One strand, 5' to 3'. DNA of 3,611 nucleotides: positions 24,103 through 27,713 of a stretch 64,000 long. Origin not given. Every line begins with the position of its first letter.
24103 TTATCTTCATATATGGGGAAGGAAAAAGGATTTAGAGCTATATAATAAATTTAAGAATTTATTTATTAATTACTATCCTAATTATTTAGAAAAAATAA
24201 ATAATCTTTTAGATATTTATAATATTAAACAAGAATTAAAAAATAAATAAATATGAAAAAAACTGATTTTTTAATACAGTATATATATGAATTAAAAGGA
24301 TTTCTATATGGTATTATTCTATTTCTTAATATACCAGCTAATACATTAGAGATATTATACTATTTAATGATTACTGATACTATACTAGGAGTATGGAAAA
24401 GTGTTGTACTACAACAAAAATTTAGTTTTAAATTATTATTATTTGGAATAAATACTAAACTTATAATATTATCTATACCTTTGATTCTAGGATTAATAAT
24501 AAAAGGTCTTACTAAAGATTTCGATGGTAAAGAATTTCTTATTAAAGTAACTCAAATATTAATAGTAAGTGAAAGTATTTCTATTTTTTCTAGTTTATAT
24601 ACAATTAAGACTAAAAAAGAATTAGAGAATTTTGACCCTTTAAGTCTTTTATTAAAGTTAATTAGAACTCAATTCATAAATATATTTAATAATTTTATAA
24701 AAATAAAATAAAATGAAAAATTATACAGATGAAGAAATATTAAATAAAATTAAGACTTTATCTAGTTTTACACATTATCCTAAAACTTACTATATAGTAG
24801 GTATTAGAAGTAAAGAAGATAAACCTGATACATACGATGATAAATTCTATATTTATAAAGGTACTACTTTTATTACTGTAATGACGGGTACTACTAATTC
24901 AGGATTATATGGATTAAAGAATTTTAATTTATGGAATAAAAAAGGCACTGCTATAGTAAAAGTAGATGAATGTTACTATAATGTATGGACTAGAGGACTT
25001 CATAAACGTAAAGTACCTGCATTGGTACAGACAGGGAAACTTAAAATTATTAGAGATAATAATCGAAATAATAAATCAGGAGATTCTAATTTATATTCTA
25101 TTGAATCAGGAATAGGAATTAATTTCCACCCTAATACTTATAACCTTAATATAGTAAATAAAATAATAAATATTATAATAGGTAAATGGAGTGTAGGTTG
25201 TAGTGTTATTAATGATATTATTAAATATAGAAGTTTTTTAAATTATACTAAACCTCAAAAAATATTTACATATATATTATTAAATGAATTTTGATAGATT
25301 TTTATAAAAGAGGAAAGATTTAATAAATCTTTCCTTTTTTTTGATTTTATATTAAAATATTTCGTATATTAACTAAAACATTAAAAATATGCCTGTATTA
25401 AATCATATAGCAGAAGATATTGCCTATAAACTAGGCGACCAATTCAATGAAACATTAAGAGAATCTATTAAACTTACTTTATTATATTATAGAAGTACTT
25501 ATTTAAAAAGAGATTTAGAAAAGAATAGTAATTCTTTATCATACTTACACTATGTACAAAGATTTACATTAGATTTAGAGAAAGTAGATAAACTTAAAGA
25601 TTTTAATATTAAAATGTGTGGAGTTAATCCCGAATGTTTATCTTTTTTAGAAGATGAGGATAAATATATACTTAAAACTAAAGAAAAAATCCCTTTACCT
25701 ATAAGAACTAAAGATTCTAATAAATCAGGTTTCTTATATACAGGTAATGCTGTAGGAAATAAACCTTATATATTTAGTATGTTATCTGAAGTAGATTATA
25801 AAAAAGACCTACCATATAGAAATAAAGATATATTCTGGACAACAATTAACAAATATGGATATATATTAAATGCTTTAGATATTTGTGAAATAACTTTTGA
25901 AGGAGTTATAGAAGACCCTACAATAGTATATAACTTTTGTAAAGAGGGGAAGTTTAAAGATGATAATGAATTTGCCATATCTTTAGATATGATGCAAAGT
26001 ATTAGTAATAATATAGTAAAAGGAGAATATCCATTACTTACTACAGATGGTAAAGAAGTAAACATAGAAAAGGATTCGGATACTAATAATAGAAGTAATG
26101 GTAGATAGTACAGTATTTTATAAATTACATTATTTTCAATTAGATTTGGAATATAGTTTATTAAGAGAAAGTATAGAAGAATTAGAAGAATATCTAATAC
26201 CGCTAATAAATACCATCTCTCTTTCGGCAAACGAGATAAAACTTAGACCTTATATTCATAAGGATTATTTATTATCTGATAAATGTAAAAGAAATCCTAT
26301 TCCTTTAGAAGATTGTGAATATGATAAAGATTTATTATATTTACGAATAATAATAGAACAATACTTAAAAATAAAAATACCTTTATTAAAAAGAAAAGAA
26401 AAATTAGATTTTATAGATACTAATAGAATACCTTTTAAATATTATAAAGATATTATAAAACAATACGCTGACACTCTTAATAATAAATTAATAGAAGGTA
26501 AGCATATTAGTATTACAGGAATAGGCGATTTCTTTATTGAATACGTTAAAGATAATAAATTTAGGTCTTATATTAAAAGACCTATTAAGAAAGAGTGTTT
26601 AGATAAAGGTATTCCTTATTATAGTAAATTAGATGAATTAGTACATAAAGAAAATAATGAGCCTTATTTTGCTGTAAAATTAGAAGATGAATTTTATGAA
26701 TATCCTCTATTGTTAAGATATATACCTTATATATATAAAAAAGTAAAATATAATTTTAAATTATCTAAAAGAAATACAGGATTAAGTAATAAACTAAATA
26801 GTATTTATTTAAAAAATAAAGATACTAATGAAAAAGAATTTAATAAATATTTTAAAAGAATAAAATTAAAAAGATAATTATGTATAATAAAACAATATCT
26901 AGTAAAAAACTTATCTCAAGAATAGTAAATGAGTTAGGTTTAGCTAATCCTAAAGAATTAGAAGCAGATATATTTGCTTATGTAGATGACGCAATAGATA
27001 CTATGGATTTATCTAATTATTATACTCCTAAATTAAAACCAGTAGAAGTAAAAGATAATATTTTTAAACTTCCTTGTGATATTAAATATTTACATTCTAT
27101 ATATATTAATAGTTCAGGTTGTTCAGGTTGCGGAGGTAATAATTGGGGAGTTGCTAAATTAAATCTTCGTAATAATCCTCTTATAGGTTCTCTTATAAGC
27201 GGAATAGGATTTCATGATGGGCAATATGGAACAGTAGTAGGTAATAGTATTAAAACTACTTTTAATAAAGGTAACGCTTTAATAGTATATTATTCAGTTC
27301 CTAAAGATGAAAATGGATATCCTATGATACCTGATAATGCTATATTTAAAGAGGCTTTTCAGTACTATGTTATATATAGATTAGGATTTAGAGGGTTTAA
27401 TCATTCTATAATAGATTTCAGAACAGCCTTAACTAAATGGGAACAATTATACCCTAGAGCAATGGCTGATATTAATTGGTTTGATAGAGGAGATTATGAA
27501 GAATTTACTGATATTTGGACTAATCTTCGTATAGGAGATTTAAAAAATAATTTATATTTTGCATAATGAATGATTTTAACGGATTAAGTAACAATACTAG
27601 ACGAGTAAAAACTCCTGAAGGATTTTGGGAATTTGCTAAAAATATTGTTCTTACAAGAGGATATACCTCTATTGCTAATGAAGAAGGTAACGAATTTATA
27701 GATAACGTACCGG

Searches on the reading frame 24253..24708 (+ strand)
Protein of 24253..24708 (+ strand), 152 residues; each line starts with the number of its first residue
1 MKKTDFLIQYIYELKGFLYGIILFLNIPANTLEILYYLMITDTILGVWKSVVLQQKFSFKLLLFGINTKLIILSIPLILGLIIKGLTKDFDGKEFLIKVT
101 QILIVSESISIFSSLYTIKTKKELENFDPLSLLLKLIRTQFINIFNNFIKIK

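Call 87: search_protein_families(library=phrogs, proteins=[window:24253-24708:+], max_evalue=0.001)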
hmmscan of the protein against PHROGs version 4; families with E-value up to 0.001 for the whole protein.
window:24253-24708:+ (152 aa): 1 family
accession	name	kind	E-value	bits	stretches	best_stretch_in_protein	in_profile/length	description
phrog_13191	-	lysis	5.6e-12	47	1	4-150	8-146/154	holin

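Call 88: search_protein_families(library=pfam, proteins=[window:24253-24708:+], max_evalue=0.001)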
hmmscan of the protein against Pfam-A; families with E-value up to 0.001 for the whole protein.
window:24253-24708:+ (152 aa): 1 family
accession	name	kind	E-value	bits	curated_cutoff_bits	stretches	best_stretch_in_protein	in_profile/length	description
PF05105.17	Phage_holin_4_1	-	1.7e-06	28.6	22.2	1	27-118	9-99/116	Bacteriophage holin family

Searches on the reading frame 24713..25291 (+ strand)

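Call 87: search_protein_families(library=phrogs, proteins=[window:24713-25291:+], max_evalue=0.001)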
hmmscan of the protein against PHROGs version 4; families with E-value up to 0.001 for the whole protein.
window:24713-25291:+ (193 aa): 2 families
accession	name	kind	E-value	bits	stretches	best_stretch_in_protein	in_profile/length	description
phrog_3000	-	unknown function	3.8e-16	60.3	1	6-175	26-173/209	-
phrog_33083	-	lysis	2.6e-11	43.9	1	54-177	314-430/456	endolysin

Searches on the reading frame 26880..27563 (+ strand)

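Call 87: search_protein_families(library=phrogs, proteins=[window:26880-27563:+], max_evalue=0.001)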
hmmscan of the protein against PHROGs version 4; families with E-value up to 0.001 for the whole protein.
window:26880-27563:+ (228 aa): 1 family
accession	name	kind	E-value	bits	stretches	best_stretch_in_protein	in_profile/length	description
phrog_33740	-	unknown function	1.3e-06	29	1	101-213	175-300/357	-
